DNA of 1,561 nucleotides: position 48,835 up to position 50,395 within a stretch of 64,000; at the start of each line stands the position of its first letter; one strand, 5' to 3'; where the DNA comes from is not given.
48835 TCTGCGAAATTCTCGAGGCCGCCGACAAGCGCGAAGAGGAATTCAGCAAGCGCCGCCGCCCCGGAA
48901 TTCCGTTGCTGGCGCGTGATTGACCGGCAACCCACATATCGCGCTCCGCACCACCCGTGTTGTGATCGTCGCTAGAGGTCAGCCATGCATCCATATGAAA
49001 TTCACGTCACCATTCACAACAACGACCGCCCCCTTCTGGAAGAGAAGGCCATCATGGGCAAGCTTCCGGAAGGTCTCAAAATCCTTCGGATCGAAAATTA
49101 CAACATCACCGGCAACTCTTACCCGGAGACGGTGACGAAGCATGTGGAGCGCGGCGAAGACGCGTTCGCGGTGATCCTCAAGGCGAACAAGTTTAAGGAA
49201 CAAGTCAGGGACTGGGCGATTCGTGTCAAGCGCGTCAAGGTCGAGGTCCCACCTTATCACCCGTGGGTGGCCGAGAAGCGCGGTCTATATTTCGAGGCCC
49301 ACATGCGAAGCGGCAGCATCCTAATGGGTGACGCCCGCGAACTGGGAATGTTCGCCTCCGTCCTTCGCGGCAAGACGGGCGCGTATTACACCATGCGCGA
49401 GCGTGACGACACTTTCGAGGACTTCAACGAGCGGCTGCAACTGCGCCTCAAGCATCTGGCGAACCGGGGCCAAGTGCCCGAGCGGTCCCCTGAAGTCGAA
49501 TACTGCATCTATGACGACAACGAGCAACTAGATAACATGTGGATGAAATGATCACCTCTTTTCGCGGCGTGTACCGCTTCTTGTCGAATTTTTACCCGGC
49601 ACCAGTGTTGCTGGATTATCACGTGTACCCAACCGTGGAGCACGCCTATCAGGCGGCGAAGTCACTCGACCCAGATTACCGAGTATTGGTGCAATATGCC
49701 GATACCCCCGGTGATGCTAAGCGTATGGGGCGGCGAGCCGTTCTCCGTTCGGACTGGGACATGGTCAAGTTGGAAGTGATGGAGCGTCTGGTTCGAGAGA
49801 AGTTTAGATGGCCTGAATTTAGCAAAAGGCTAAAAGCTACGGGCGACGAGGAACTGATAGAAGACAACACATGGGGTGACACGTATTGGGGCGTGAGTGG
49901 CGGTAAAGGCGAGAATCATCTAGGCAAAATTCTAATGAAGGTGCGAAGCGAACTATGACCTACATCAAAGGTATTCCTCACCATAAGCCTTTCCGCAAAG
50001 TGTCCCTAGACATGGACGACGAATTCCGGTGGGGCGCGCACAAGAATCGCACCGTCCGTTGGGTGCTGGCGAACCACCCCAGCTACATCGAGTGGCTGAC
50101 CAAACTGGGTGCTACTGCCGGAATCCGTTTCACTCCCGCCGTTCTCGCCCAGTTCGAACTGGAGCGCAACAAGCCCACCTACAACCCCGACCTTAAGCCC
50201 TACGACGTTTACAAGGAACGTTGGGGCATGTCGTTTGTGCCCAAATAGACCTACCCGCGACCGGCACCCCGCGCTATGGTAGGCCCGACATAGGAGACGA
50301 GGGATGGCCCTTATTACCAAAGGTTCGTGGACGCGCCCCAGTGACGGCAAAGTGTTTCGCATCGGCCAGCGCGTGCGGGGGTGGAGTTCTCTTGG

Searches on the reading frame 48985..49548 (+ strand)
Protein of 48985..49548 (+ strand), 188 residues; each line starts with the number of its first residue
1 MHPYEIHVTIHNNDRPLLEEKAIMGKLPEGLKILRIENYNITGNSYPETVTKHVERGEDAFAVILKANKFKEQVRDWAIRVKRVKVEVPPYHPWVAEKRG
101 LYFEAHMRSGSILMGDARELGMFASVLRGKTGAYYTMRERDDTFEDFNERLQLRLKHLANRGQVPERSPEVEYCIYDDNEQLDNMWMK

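Call 44: search_protein_families(library=phrogs, proteins=[window:48985-49548:+], max_evalue=0.001)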
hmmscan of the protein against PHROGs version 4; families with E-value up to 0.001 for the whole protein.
window:48985-49548:+ (188 aa): 0 families

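Call 56: search_protein_families(library=ncbifam, proteins=[window:48985-49548:+], max_evalue=0.1)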
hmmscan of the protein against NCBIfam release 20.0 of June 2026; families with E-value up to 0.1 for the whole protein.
window:48985-49548:+ (188 aa): 0 families

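Call 70: search_protein_families(library=pfam, proteins=[window:48985-49548:+], max_evalue=0.01)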
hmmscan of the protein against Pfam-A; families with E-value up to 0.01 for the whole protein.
window:48985-49548:+ (188 aa): 0 families

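Call 75: search_solved_structures(query=window:48985-49548:+, max_evalue=10, show_alignments=2)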
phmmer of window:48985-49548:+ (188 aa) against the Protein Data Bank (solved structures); distinct sequences matched with E-value up to 10: 10.
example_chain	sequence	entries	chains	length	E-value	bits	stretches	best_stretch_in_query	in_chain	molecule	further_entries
3ec5_A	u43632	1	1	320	0.084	16.1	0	134-160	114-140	Outer Surface Protein A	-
6kk9_O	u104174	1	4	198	0.12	15.7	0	133-160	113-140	Outer Surface Protein A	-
5z1o_A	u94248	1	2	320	0.2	14.9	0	132-160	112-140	Outer Surface Protein A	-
5ys7_A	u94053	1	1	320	0.24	14.7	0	132-160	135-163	Outer Surface Protein A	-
8xwg_A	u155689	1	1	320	0.28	14.4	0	133-160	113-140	Outer Surface Protein A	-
3cka_A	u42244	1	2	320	0.35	14.1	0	133-160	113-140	Outer surface protein A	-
2oy7_A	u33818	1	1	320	0.51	13.6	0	133-160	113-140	Outer surface protein A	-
1tjn_A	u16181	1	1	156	0.53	13.5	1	92-127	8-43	Sirohydrochlorin cobaltochelatase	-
9jsa_A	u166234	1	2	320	0.84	12.9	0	134-160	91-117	Outer Surface Protein A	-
3eex_A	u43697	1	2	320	4.2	10.6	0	134-158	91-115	Outer Surface Protein A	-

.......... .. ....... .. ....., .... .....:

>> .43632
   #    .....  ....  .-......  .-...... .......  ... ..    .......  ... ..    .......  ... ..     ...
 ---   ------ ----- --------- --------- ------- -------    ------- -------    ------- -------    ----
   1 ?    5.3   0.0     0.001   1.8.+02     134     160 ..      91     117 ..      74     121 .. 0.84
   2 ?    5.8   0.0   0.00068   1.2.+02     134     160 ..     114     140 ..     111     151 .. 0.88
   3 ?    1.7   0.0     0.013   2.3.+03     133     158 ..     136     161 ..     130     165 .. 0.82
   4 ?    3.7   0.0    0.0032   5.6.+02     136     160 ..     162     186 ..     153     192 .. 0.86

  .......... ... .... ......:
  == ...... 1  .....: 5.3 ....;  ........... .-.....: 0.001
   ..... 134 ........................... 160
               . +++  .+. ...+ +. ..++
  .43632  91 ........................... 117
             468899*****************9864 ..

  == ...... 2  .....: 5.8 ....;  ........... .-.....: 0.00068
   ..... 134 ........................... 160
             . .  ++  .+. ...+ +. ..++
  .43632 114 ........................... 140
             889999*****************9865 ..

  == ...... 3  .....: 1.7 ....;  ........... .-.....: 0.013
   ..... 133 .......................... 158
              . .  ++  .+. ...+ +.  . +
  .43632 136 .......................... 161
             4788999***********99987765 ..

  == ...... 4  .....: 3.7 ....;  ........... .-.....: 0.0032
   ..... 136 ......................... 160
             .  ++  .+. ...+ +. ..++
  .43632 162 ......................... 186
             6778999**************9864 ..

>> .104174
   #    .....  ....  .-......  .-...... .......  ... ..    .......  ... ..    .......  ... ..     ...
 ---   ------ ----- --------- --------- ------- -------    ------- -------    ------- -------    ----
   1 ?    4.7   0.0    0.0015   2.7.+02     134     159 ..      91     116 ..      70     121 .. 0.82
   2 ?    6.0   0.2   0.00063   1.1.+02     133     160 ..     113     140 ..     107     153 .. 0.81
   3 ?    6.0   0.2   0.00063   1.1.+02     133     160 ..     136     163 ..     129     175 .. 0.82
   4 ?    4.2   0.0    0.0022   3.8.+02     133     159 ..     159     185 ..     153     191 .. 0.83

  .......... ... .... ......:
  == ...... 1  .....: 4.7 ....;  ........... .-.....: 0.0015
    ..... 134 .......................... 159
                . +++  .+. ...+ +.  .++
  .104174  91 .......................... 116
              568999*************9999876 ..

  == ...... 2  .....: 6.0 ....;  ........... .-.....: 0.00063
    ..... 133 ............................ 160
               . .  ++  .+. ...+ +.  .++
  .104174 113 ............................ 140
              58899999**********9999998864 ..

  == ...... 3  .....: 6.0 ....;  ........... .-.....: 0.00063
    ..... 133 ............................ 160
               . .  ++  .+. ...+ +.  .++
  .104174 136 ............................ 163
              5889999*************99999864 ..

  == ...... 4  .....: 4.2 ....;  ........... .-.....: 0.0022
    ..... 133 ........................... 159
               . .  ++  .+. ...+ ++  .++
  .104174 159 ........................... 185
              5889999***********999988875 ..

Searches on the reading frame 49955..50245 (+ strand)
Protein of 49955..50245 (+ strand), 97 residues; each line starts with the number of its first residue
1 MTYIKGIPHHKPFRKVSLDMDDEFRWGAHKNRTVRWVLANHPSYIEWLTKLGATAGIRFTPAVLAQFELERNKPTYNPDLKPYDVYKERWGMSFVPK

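Call 44: search_protein_families(library=phrogs, proteins=[window:49955-50245:+], max_evalue=0.001)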
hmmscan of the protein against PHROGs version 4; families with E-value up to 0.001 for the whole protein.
window:49955-50245:+ (97 aa): 0 families

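Call 56: search_protein_families(library=ncbifam, proteins=[window:49955-50245:+], max_evalue=0.1)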
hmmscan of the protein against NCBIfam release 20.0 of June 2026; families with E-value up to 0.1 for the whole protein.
window:49955-50245:+ (97 aa): 0 families

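Call 70: search_protein_families(library=pfam, proteins=[window:49955-50245:+], max_evalue=0.01)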
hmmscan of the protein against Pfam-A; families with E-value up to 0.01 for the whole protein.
window:49955-50245:+ (97 aa): 1 family
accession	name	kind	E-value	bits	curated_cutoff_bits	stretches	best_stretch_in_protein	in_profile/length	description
PF20600.3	ExoX-like_C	-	0.0046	16.7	26.5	1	27-48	4-25/30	Exodeoxyribonuclease X-like C-terminal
